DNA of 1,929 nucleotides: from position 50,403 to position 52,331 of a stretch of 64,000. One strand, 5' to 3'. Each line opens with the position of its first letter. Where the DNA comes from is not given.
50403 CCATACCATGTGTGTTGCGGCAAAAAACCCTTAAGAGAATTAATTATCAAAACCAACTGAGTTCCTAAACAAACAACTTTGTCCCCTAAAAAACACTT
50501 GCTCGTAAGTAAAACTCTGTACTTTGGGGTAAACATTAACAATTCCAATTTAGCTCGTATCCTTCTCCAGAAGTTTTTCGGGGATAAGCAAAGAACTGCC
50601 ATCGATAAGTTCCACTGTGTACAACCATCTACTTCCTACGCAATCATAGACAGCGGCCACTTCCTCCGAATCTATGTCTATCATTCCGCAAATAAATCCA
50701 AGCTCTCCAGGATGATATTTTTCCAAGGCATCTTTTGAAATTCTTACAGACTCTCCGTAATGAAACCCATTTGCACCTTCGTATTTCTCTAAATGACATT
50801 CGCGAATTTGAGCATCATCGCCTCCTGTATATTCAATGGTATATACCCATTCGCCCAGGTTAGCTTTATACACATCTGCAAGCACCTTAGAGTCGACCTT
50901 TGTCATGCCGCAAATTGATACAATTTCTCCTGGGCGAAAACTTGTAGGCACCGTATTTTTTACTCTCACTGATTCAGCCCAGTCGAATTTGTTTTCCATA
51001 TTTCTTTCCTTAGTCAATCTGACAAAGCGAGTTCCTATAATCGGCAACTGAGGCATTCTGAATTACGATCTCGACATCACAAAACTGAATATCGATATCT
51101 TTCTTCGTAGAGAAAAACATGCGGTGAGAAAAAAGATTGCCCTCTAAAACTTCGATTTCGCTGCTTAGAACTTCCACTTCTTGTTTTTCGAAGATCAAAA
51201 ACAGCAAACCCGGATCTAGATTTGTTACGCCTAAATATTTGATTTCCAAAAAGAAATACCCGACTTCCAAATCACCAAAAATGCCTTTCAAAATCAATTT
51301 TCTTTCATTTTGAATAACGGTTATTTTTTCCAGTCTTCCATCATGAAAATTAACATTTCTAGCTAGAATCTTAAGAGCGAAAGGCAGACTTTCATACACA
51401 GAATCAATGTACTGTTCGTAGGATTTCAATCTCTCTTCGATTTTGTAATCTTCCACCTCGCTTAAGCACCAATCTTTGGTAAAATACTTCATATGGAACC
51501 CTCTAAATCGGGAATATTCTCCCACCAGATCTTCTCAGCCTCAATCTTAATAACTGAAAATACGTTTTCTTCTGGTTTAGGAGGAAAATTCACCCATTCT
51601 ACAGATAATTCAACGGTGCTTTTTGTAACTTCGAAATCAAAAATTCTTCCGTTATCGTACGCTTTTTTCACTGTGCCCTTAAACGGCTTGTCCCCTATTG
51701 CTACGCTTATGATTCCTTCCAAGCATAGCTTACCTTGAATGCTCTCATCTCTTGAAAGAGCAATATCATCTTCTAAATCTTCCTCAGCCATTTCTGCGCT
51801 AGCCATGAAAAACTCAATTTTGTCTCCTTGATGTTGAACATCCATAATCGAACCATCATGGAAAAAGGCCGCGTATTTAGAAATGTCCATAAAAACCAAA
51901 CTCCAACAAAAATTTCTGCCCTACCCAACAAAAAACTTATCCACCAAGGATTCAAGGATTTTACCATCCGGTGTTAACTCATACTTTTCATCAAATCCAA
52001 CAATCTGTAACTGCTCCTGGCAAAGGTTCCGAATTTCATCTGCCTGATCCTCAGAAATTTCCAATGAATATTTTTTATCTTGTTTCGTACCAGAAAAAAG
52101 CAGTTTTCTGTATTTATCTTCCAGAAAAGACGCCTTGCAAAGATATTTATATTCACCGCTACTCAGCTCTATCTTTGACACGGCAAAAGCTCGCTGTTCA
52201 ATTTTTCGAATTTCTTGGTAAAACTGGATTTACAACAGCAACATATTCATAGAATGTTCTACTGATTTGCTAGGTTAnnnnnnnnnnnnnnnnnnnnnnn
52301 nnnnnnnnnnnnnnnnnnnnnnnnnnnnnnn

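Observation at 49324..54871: Polymorphic-toxin-like locus: secreted TPR protein with a distinct C-terminal module followed by eight immunity-like genes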

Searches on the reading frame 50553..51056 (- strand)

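Call 3: search_protein_families(library=pfam, proteins=[window:50553-51056:-], max_evalue=1)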
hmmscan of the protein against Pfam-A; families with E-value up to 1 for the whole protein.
window:50553-51056:- (168 aa): 1 family
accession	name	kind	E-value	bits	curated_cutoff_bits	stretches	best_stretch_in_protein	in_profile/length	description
PF23614.1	DUF7141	-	0.00082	19.5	27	0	69-94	14-38/61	Domain of unknown function (DUF7141)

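Call 4: search_protein_families(library=ncbifam, proteins=[window:50553-51056:-], max_evalue=1)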
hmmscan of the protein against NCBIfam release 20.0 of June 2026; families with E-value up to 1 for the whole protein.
window:50553-51056:- (168 aa): 0 families

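Call 70: search_protein_families(library=pfam, proteins=[L090:60-860:+, L090:871-1356:+, L092:1370-1861:+, L091:423-899:+, L092:532-762:+, L092:769-987:+, L092:1124-1351:+], max_evalue=1)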
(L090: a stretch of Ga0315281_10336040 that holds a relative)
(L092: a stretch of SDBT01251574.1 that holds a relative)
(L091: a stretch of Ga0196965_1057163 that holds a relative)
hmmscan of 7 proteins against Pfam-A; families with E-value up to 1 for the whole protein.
L090:60-860:+ (267 aa): 0 families

L090:871-1356:+ (162 aa): 1 family
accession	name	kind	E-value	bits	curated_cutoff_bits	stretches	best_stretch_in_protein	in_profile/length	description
PF13315.11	DUF4085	-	0.00086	19.4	24.1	1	10-125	86-192/205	Protein of unknown function (DUF4085)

L092:1370-1861:+ (164 aa): 3 families
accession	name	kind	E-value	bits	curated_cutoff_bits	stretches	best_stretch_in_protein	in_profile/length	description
PF22565.1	mSLOG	-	6.8e-05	23.5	27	1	94-142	41-89/105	Minimal SLOG domain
PF13315.11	DUF4085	-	0.002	18.2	24.1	1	15-83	91-158/205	Protein of unknown function (DUF4085)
PF02577.19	BFN_dom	-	0.057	13.7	27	1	92-136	37-80/112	Bifunctional nuclease domain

L091:423-899:+ (159 aa): 5 families
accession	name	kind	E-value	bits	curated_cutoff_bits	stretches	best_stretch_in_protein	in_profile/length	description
PF21704.3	POLH-Rev1_HhH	-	0.0037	17.9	27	1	116-141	27-52/56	DNApol eta/Rev1, HhH motif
PF02211.21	NHase_beta_C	-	0.004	18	27.7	0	12-69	7-71/98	Nitrile hydratase beta subunit, C-terminal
PF23614.1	DUF7141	-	0.015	15.5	27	0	62-78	14-29/61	Domain of unknown function (DUF7141)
PF09465.16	LBR_tudor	-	0.03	14.5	22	0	59-79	31-51/55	Lamin-B receptor of TUDOR domain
PF02765.23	POT1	-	0.045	14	29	1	56-140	28-113/140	Telomeric single stranded DNA binding POT1/CDC13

L092:532-762:+ (77 aa): 1 family
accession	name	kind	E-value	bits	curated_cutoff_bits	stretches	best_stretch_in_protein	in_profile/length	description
PF24024.1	DUF7336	-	1.1e-09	38.4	25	1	2-61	1-53/60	Domain of unknown function (DUF7336)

L092:769-987:+ (73 aa): 1 family
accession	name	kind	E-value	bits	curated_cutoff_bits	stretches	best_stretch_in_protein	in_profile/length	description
PF24024.1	DUF7336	-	1e-05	25.7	25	1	5-53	3-39/60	Domain of unknown function (DUF7336)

L092:1124-1351:+ (76 aa): 2 families
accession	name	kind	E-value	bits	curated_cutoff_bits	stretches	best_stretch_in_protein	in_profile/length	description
PF24024.1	DUF7336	-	2e-15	56.8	25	1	8-72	2-60/60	Domain of unknown function (DUF7336)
PF24819.1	DUF7710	-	0.048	14.2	27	1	20-45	6-31/86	Domain of unknown function (DUF7710)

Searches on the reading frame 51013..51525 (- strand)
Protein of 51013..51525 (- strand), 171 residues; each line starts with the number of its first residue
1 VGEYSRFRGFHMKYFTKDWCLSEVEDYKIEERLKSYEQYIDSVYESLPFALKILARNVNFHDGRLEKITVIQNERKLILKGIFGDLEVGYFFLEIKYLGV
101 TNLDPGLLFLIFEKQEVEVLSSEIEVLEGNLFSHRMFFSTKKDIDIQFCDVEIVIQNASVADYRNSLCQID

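Call 3: search_protein_families(library=pfam, proteins=[window:51013-51525:-], max_evalue=1)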
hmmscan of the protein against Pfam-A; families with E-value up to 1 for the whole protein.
window:51013-51525:- (171 aa): 1 family
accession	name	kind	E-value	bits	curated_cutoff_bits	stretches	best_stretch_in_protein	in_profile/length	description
PF13315.11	DUF4085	-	0.00091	19.4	24.1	1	25-103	90-165/205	Protein of unknown function (DUF4085)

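Call 4: search_protein_families(library=ncbifam, proteins=[window:51013-51525:-], max_evalue=1)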
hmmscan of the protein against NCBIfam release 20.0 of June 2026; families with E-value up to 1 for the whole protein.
window:51013-51525:- (171 aa): 0 families

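Call 49: search_solved_structures(query=window:51013-51492:-, max_evalue=10, show_alignments=1)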
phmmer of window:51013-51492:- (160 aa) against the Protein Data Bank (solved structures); distinct sequences matched with E-value up to 10: 2.
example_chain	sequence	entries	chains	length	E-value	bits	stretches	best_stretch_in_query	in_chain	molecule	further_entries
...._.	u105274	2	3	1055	0.74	13.1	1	5-76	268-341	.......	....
6ltr_A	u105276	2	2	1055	0.75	13.1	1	5-76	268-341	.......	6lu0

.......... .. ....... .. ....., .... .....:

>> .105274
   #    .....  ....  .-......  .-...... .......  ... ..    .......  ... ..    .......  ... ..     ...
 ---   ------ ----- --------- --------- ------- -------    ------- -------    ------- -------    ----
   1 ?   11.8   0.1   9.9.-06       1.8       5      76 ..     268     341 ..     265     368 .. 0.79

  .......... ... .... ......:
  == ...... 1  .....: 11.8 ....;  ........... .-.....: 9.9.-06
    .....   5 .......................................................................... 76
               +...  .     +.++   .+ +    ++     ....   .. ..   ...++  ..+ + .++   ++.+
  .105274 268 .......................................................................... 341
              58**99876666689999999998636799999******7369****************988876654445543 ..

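Call 70: search_protein_families(library=pfam, proteins=[L090:60-860:+, L090:871-1356:+, L092:1370-1861:+, L091:423-899:+, L092:532-762:+, L092:769-987:+, L092:1124-1351:+], max_evalue=1)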
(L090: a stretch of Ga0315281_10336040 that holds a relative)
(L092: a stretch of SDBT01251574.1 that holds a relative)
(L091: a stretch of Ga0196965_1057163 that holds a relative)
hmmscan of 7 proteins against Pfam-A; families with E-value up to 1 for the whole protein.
L090:60-860:+ (267 aa): 0 families

L090:871-1356:+ (162 aa): 1 family
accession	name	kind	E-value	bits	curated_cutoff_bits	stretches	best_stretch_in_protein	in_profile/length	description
PF13315.11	DUF4085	-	0.00086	19.4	24.1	1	10-125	86-192/205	Protein of unknown function (DUF4085)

L092:1370-1861:+ (164 aa): 3 families
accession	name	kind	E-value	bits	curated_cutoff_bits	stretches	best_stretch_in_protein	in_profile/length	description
PF22565.1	mSLOG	-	6.8e-05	23.5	27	1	94-142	41-89/105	Minimal SLOG domain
PF13315.11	DUF4085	-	0.002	18.2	24.1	1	15-83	91-158/205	Protein of unknown function (DUF4085)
PF02577.19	BFN_dom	-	0.057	13.7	27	1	92-136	37-80/112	Bifunctional nuclease domain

L091:423-899:+ (159 aa): 5 families
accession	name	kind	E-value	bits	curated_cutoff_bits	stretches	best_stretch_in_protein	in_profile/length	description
PF21704.3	POLH-Rev1_HhH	-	0.0037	17.9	27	1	116-141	27-52/56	DNApol eta/Rev1, HhH motif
PF02211.21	NHase_beta_C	-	0.004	18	27.7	0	12-69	7-71/98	Nitrile hydratase beta subunit, C-terminal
PF23614.1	DUF7141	-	0.015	15.5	27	0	62-78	14-29/61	Domain of unknown function (DUF7141)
PF09465.16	LBR_tudor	-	0.03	14.5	22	0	59-79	31-51/55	Lamin-B receptor of TUDOR domain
PF02765.23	POT1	-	0.045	14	29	1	56-140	28-113/140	Telomeric single stranded DNA binding POT1/CDC13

L092:532-762:+ (77 aa): 1 family
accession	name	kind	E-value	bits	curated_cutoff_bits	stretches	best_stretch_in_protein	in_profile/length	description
PF24024.1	DUF7336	-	1.1e-09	38.4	25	1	2-61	1-53/60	Domain of unknown function (DUF7336)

L092:769-987:+ (73 aa): 1 family
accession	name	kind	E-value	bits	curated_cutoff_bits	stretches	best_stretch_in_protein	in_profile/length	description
PF24024.1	DUF7336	-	1e-05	25.7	25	1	5-53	3-39/60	Domain of unknown function (DUF7336)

L092:1124-1351:+ (76 aa): 2 families
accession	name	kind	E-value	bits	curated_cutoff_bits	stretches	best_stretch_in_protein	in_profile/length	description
PF24024.1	DUF7336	-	2e-15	56.8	25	1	8-72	2-60/60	Domain of unknown function (DUF7336)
PF24819.1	DUF7710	-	0.048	14.2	27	1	20-45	6-31/86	Domain of unknown function (DUF7710)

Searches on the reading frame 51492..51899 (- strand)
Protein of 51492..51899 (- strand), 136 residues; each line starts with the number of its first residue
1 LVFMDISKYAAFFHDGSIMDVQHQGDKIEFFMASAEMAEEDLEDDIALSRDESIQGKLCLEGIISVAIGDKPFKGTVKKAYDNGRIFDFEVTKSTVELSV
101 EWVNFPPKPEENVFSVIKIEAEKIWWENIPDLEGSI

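Call 3: search_protein_families(library=pfam, proteins=[window:51492-51899:-], max_evalue=1)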
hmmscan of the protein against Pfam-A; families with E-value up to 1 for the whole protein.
window:51492-51899:- (136 aa): 1 family
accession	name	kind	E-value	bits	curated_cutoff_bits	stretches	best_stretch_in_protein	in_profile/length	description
PF20346.3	DUF6641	-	0.11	12.9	27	0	93-131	57-92/143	Family of unknown function (DUF6641)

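Call 4: search_protein_families(library=ncbifam, proteins=[window:51492-51899:-], max_evalue=1)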
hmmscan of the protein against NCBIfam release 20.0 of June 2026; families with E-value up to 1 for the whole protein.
window:51492-51899:- (136 aa): 1 family
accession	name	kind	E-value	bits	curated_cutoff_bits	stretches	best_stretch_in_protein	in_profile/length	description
NF001543.0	PRK00373.1-2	equivalog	0.0022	17.7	290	1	28-98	64-130/212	V-type ATP synthase subunit D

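Call 51: search_solved_structures(query=window:51492-51899:-, max_evalue=10, show_alignments=1)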
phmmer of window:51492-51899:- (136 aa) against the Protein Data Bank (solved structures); distinct sequences matched with E-value up to 10: 1.
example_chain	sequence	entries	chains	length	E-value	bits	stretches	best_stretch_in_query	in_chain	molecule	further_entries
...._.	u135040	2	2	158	1.6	11.9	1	58-127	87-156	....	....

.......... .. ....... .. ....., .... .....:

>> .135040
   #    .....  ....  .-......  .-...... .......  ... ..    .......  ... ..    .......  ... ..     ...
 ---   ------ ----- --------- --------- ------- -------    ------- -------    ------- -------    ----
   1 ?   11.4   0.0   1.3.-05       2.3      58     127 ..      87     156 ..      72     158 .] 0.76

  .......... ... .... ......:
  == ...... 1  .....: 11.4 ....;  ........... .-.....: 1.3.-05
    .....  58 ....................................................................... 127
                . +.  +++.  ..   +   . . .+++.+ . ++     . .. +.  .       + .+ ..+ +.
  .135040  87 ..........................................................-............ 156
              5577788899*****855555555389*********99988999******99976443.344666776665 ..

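Call 70: search_protein_families(library=pfam, proteins=[L090:60-860:+, L090:871-1356:+, L092:1370-1861:+, L091:423-899:+, L092:532-762:+, L092:769-987:+, L092:1124-1351:+], max_evalue=1)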
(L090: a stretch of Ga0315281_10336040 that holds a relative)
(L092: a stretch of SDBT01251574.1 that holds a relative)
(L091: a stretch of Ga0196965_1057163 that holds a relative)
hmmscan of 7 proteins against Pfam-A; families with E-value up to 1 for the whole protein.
L090:60-860:+ (267 aa): 0 families

L090:871-1356:+ (162 aa): 1 family
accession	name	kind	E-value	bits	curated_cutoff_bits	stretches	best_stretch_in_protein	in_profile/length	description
PF13315.11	DUF4085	-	0.00086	19.4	24.1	1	10-125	86-192/205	Protein of unknown function (DUF4085)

L092:1370-1861:+ (164 aa): 3 families
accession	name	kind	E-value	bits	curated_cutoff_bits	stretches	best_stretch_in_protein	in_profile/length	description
PF22565.1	mSLOG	-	6.8e-05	23.5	27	1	94-142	41-89/105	Minimal SLOG domain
PF13315.11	DUF4085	-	0.002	18.2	24.1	1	15-83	91-158/205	Protein of unknown function (DUF4085)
PF02577.19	BFN_dom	-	0.057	13.7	27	1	92-136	37-80/112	Bifunctional nuclease domain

L091:423-899:+ (159 aa): 5 families
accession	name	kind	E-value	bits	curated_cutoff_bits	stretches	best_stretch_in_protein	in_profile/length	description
PF21704.3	POLH-Rev1_HhH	-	0.0037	17.9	27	1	116-141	27-52/56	DNApol eta/Rev1, HhH motif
PF02211.21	NHase_beta_C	-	0.004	18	27.7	0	12-69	7-71/98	Nitrile hydratase beta subunit, C-terminal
PF23614.1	DUF7141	-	0.015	15.5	27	0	62-78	14-29/61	Domain of unknown function (DUF7141)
PF09465.16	LBR_tudor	-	0.03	14.5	22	0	59-79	31-51/55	Lamin-B receptor of TUDOR domain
PF02765.23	POT1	-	0.045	14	29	1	56-140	28-113/140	Telomeric single stranded DNA binding POT1/CDC13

L092:532-762:+ (77 aa): 1 family
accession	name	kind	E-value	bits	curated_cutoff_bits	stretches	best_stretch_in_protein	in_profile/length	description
PF24024.1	DUF7336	-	1.1e-09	38.4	25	1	2-61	1-53/60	Domain of unknown function (DUF7336)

L092:769-987:+ (73 aa): 1 family
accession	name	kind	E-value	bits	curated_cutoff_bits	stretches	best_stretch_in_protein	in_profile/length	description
PF24024.1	DUF7336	-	1e-05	25.7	25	1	5-53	3-39/60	Domain of unknown function (DUF7336)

L092:1124-1351:+ (76 aa): 2 families
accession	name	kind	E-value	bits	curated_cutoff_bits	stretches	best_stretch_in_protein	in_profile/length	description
PF24024.1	DUF7336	-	2e-15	56.8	25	1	8-72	2-60/60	Domain of unknown function (DUF7336)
PF24819.1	DUF7710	-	0.048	14.2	27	1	20-45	6-31/86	Domain of unknown function (DUF7710)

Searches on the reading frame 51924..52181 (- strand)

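Call 3: search_protein_families(library=pfam, proteins=[window:51924-52181:-], max_evalue=1)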
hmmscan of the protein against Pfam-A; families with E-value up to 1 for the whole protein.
window:51924-52181:- (86 aa): 1 family
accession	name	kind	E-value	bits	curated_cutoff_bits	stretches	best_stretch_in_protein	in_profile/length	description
PF06076.17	Orthopox_F14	-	0.028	15.1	27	1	38-81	28-70/73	Orthopoxvirus F14 protein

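Call 4: search_protein_families(library=ncbifam, proteins=[window:51924-52181:-], max_evalue=1)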
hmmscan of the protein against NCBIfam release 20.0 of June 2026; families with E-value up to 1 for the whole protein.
window:51924-52181:- (86 aa): 0 families

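Call 70: search_protein_families(library=pfam, proteins=[L090:60-860:+, L090:871-1356:+, L092:1370-1861:+, L091:423-899:+, L092:532-762:+, L092:769-987:+, L092:1124-1351:+], max_evalue=1)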
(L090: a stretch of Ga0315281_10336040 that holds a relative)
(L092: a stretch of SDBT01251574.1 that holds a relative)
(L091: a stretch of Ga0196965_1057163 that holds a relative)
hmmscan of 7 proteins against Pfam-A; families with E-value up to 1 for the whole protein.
L090:60-860:+ (267 aa): 0 families

L090:871-1356:+ (162 aa): 1 family
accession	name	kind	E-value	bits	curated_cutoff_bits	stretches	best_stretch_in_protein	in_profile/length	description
PF13315.11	DUF4085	-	0.00086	19.4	24.1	1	10-125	86-192/205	Protein of unknown function (DUF4085)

L092:1370-1861:+ (164 aa): 3 families
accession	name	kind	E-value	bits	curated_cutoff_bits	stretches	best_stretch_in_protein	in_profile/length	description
PF22565.1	mSLOG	-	6.8e-05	23.5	27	1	94-142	41-89/105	Minimal SLOG domain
PF13315.11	DUF4085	-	0.002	18.2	24.1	1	15-83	91-158/205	Protein of unknown function (DUF4085)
PF02577.19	BFN_dom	-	0.057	13.7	27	1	92-136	37-80/112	Bifunctional nuclease domain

L091:423-899:+ (159 aa): 5 families
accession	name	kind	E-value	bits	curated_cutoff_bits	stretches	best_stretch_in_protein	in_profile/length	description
PF21704.3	POLH-Rev1_HhH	-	0.0037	17.9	27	1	116-141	27-52/56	DNApol eta/Rev1, HhH motif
PF02211.21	NHase_beta_C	-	0.004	18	27.7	0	12-69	7-71/98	Nitrile hydratase beta subunit, C-terminal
PF23614.1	DUF7141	-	0.015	15.5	27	0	62-78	14-29/61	Domain of unknown function (DUF7141)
PF09465.16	LBR_tudor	-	0.03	14.5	22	0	59-79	31-51/55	Lamin-B receptor of TUDOR domain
PF02765.23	POT1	-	0.045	14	29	1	56-140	28-113/140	Telomeric single stranded DNA binding POT1/CDC13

L092:532-762:+ (77 aa): 1 family
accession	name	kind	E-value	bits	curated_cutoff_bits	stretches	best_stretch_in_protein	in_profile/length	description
PF24024.1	DUF7336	-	1.1e-09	38.4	25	1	2-61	1-53/60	Domain of unknown function (DUF7336)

L092:769-987:+ (73 aa): 1 family
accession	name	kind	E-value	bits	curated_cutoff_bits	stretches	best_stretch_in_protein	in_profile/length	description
PF24024.1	DUF7336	-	1e-05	25.7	25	1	5-53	3-39/60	Domain of unknown function (DUF7336)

L092:1124-1351:+ (76 aa): 2 families
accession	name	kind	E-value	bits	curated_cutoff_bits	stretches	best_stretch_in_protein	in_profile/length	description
PF24024.1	DUF7336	-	2e-15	56.8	25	1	8-72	2-60/60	Domain of unknown function (DUF7336)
PF24819.1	DUF7710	-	0.048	14.2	27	1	20-45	6-31/86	Domain of unknown function (DUF7710)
